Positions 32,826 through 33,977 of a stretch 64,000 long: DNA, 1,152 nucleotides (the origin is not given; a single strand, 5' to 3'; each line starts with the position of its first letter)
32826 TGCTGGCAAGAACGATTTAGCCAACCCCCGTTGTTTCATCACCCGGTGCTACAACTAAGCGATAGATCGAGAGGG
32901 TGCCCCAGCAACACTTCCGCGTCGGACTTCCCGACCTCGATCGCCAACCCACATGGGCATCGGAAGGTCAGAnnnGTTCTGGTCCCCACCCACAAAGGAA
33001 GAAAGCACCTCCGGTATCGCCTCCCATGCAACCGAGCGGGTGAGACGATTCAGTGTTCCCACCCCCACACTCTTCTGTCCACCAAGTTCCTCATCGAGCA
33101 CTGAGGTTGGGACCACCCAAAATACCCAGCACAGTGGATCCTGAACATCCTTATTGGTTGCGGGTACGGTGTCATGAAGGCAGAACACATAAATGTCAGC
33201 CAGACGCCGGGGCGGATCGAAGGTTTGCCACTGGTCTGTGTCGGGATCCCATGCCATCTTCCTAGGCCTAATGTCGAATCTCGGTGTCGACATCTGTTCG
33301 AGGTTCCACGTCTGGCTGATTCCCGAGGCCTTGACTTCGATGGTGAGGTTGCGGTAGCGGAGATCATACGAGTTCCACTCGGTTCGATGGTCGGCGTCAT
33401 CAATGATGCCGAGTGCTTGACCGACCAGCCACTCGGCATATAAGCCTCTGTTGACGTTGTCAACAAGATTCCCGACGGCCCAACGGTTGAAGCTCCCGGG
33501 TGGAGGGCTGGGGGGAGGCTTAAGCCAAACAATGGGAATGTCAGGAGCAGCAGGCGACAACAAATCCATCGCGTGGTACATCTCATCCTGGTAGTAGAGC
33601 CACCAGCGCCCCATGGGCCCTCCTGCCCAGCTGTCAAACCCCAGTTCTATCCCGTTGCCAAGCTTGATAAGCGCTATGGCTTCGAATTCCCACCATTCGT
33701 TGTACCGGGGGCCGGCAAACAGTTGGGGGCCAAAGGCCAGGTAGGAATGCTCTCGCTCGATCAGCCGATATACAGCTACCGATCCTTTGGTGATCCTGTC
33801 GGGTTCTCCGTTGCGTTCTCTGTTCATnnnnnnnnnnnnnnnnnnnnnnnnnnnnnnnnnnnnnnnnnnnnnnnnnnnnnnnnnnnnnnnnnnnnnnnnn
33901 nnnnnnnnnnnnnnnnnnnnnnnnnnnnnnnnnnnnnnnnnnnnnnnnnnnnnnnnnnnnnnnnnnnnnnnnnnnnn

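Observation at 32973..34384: Two-gene operon: HNH-DUF433 fusion nuclease followed by a PD-(D/E)xK-like protein; candidate novel toxin/defence module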

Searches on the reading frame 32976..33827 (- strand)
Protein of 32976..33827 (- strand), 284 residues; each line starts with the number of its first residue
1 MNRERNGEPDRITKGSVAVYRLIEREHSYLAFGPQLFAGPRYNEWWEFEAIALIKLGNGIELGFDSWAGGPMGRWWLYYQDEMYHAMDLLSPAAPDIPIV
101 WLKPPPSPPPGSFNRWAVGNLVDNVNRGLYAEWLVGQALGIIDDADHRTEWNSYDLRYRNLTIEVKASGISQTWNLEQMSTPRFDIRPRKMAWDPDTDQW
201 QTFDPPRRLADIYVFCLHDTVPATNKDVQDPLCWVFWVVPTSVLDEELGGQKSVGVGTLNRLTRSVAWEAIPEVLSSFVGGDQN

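Call 3: search_protein_families(library=pfam, proteins=[window:32976-33827:-], max_evalue=1)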
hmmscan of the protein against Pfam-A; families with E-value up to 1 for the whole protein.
window:32976-33827:- (284 aa): 0 families

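Call 4: search_protein_families(library=ncbifam, proteins=[window:32976-33827:-], max_evalue=1)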
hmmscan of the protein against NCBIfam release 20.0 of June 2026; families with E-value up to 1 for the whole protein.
window:32976-33827:- (284 aa): 0 families

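Call 5: search_protein_families(library=padloc, proteins=[window:32976-33827:-], max_evalue=1)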
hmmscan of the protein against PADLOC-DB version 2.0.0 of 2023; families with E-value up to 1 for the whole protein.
window:32976-33827:- (284 aa): 0 families

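Call 6: find_homologous_proteins(query=window:32976-33827:-)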
Query window:32976-33827:- (284 aa): 129 proteins with E <= 0.001 among 1310 candidates; the best 120 are listed.
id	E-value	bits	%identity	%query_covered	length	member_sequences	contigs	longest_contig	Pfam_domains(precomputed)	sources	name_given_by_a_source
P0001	4.5e-198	675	100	100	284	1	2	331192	-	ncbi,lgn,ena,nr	ncbi:MAG: hypothetical protein OXJ55_06920 [Caldilineaceae bacterium]|nr:hypothetical protein [Caldi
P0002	9.7e-166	569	83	99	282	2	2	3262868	-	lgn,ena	-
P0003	5.9e-153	527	83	93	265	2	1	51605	-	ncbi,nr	ncbi:MAG: hypothetical protein OXC98_06145 [bacterium]|nr:hypothetical protein [bacterium]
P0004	1.8e-92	328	72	72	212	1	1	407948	-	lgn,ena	-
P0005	5.6e-92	326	72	71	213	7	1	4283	-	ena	-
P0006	2.2e-91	324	76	66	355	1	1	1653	PF01844.30,PF04255.21,PF14279.13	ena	-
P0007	3.9e-65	238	62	59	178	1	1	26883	-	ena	-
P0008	6.7e-65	237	62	57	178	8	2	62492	-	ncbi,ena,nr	ncbi:MAG: hypothetical protein OXM57_03210 [bacterium]|nr:hypothetical protein [bacterium] MDE035168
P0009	7.3e-65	237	70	55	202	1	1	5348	-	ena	-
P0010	7.8e-65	237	61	60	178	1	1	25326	-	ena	-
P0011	1.2e-64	237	62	57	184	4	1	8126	-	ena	-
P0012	1.3e-64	237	63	60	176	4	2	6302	-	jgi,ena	jgi:hypothetical protein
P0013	7.2e-64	234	59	57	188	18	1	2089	-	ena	-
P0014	8.6e-64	234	66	53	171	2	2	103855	-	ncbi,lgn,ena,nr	ncbi:MAG: hypothetical protein OXJ55_11590 [Caldilineaceae bacterium]|nr:hypothetical protein [Caldi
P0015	1.6e-63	233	62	60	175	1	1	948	-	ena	-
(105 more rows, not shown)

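Call 11: search_solved_structures(query=A1, max_evalue=10, show_alignments=2)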
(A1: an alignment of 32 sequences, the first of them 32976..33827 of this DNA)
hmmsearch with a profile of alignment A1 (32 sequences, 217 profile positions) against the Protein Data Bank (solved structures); distinct sequences matched with E-value up to 10: 1.
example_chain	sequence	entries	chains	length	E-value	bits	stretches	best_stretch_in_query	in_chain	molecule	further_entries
8q5m_A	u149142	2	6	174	0.082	15.4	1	51-96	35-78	Restriction endonuclease (Eco15I)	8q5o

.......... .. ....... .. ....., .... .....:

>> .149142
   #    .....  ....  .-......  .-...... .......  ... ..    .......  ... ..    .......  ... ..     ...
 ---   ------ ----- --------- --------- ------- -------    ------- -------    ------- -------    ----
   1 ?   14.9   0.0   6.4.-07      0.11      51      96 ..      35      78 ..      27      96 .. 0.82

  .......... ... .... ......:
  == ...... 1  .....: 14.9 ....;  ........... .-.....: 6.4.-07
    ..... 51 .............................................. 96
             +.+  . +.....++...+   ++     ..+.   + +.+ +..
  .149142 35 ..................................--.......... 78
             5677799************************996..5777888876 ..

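Call 16: find_related_loci(query=A2, collection=genome_contigs, flank=6000)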
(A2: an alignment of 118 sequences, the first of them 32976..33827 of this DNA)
Query A2 (284 aa) in genome_contigs; peptide patterns used: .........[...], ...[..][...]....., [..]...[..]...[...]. (x = any residue, [..] = any of these).
412 stretches matched a pattern; 344 encode a relative of the query (tblastn E <= 1e-3); the best 80 are kept; 80 distinct loci.
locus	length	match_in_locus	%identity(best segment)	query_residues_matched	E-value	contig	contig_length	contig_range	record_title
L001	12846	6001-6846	84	1-282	3e-156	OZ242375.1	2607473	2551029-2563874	MAG: Acidimicrobiia bacterium isolate e8d0d016-558a-4d92-8aea-5701a62d209a genome assembly, chromosome: 1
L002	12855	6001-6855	82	1-284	4e-153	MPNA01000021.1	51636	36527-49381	MAG: bacterium OM1 bin76 NODE_1122_length_51636_cov_18.322_ID_2243, whole genome shotgun sequence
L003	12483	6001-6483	60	111-271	3e-65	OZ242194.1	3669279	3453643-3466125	MAG: Acidimicrobiales bacterium isolate b96ec2c2-7b30-4efb-902b-edc41798273b genome assembly, chromosome: 1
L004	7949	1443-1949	60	111-279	2e-64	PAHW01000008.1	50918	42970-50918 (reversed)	MAG: Acidimicrobiaceae bacterium isolate NAT188 86863, whole genome shotgun sequence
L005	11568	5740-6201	64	113-266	3e-64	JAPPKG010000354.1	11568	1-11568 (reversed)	MAG: Caldilineaceae bacterium isolate RHO2_bin_67 NODE_6514_length_11568_cov_13.208721, whole genome shotgun sequence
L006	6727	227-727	59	113-279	7e-63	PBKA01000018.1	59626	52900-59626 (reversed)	MAG: Acidimicrobiaceae bacterium isolate SP281 MHASMcontig_3133141, whole genome shotgun sequence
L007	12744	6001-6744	45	11-281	2e-62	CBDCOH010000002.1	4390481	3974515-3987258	MAG: Candidatus Spongiisociaceae bacterium isolate c8dab69f-a0b8-46d1-84ea-4e70fa3c0124 genome assembly, contig: contig_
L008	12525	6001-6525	54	106-271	4e-61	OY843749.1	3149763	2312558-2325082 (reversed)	MAG: Arenicellales bacterium isolate be53ef9f-0ae9-4f29-a0ed-3ab0769f1983 genome assembly, chromosome: 1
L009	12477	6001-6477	62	113-271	9e-61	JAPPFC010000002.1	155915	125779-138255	MAG: bacterium isolate RHO1_bin_21 NODE_191_length_155915_cov_29.005152, whole genome shotgun sequence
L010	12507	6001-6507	57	113-281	1e-60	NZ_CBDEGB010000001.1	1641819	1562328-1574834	MAG: Candidatus Poriferisodalis sp. isolate f5b3f634-3930-48ef-b7e0-85baa50b5fea contig_1, whole genome shotgun sequence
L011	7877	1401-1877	60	113-271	6e-59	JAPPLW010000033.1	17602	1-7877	MAG: bacterium isolate RHO3_bin_31 NODE_4852_length_17602_cov_29.083091, whole genome shotgun sequence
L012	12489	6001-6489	59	113-275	8e-59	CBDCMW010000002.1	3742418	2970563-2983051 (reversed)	MAG: Candidatus Aldehydirespirator sp. isolate e2a2a1f8-459e-4046-a8a7-43a5ecbda485 genome assembly, contig: contig_2, w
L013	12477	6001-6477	59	113-271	5e-58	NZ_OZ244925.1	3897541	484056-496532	MAG: Candidatus Poriferisodalis sp. isolate d42d1f9b-a66b-4d33-9477-cfa42e4046ee chromosome 1, complete sequence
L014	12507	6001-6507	55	113-281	5e-58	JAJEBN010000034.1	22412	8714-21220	MAG: Acidimicrobiia bacterium isolate jk18x9bins.27 k141_40478, whole genome shotgun sequence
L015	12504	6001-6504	54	113-280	8e-58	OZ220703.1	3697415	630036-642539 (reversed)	MAG: Acidimicrobiales bacterium isolate 8adfe4d6-2910-4d5b-99a4-34b3ebb1dbab genome assembly, chromosome: 1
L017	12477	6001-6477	58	113-271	1e-56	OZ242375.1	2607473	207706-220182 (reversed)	MAG: Acidimicrobiia bacterium isolate e8d0d016-558a-4d92-8aea-5701a62d209a genome assembly, chromosome: 1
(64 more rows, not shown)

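Call 24: predict_structure(alignment_id=A2)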
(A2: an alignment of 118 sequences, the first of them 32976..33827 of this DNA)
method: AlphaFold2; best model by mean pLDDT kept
length: 284 residues; sequences in the alignment: 118
mean_pLDDT: 71.4   pTM: 0.64
mean pLDDT of the five models: 71.4, 70.6, 70.4, 69.7, 69.2
residues with pLDDT >= 90: 117; 70-90: 42; 50-70: 25; < 50: 100
segments of 3 or more residues with pLDDT < 50: 1-51, 58-83, 89-105
pLDDT, mean of each block of 10 residues (from residue 1): 35 35 41 40 38 47 41 44 50 41 49 66 89 94 77 89 96 79 97 92 97 97 89 97 98 98 98 93 52
secondary structure, 60 per line:
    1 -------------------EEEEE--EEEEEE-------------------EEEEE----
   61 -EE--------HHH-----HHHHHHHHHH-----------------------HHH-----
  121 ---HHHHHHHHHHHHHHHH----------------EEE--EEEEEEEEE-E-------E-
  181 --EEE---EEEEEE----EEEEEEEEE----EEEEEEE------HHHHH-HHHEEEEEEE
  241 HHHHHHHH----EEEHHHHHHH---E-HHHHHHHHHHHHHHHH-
elements in order: E20-24 E27-32 E52-56 H80-89 H124-139 E156-158 E161-169 E183-185 E189-194 E199-207 E212-218 H225-229 E234-240 H241-248 E253-255 H256-262 H268-283

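Call 45: search_protein_families(library=pfam, alignment_id=A1, max_evalue=1)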
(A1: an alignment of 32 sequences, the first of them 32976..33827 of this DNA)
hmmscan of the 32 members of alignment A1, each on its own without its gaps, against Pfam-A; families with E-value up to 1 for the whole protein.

A. member 1, window:32976-33827:- (284 aa): 0 families

B. families by the number of members that match (of 32 scanned): 8 families
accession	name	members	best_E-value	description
PF01844.29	HNH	1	2.6e-12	HNH endonuclease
PF14279.12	HNH_5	1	3.4e-12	HNH endonuclease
PF04255.20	DUF433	1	5.4e-07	Protein of unknown function (DUF433)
PF13395.12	HNH_4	1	0.00043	HNH endonuclease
PF20576.3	HEWD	1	0.058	HEWD domain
PF05080.17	DUF681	1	0.063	Protein of unknown function (DUF681)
PF05907.18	CXXC_Zn-b_euk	1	0.068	CXXC motif containing zinc binding protein, eukaryotic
PF19508.4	DUF6042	1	0.076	Family of unknown function (DUF6042)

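Call 46: search_protein_families(library=phrogs, proteins=[window:32976-33827:-], max_evalue=0.01)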
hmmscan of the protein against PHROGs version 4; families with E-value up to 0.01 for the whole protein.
window:32976-33827:- (284 aa): 0 families

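Call 55: find_related_loci(query=A2, collection=viral_contigs, flank=5000)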
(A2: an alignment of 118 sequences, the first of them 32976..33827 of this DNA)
Query A2 (284 aa) in viral_contigs; peptide patterns used: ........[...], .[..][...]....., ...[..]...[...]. (x = any residue, [..] = any of these).
37 stretches matched a pattern; 3 encode a relative of the query (tblastn E <= 1e-3); 3 distinct loci.
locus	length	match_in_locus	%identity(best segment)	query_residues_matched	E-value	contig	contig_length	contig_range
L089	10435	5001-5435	41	113-262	9e-28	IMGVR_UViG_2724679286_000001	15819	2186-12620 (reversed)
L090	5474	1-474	33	113-273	5e-24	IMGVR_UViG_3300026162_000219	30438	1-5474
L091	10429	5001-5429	34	116-262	9e-20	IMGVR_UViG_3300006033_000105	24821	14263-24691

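Call 59: find_encoding_contigs(protein=P0006, flank=3000, max_places=3)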
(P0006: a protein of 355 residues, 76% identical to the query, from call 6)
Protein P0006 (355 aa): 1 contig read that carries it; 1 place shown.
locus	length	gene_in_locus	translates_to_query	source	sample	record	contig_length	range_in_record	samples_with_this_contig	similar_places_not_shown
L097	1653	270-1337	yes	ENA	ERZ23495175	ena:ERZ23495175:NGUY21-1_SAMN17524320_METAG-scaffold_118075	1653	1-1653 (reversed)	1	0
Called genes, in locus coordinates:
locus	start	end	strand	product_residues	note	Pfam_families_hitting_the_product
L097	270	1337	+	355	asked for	PF01844:HNH, PF14279:HNH_5, PF04255:DUF433 (weak)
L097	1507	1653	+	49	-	?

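Call 60: find_encoding_contigs(protein=P0004, flank=5000, max_places=3)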
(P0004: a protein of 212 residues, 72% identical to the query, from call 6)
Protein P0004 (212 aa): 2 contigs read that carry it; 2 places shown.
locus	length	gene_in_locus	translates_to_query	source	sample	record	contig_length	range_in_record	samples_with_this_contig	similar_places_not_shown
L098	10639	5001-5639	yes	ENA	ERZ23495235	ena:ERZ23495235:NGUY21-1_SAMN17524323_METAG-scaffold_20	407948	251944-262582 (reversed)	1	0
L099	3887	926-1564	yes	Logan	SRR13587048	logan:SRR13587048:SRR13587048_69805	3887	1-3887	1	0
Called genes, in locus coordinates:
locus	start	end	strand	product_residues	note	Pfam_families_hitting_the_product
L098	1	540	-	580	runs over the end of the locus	PF00496:SBP_bac_5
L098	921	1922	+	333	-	PF00296:Bac_luciferase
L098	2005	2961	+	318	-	PF00005:ABC_tran, PF08352:oligo_HPY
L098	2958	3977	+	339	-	PF00005:ABC_tran, PF13304:AAA_21 (faint), PF13401:AAA_22 (weak), PF08352:oligo_HPY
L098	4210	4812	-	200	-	PF00075:RNase_H, PF13456:RVT_3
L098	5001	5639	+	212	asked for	-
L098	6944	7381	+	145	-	PF07883:Cupin_2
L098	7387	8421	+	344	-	PF02129:Peptidase_S15, PF12697:Abhydrolase_6, PF12146:Hydrolase_4, PF00326:Peptidase_S9 (weak)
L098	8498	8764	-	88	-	-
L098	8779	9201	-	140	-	PF13650:Asp_protease_2 (faint), PF13975:gag-asp_proteas (faint)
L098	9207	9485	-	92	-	-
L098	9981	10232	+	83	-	-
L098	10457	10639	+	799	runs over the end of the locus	PF02113:Peptidase_S13, PF00395:SLH (faint)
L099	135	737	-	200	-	PF00075:RNase_H, PF13456:RVT_3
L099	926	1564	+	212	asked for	-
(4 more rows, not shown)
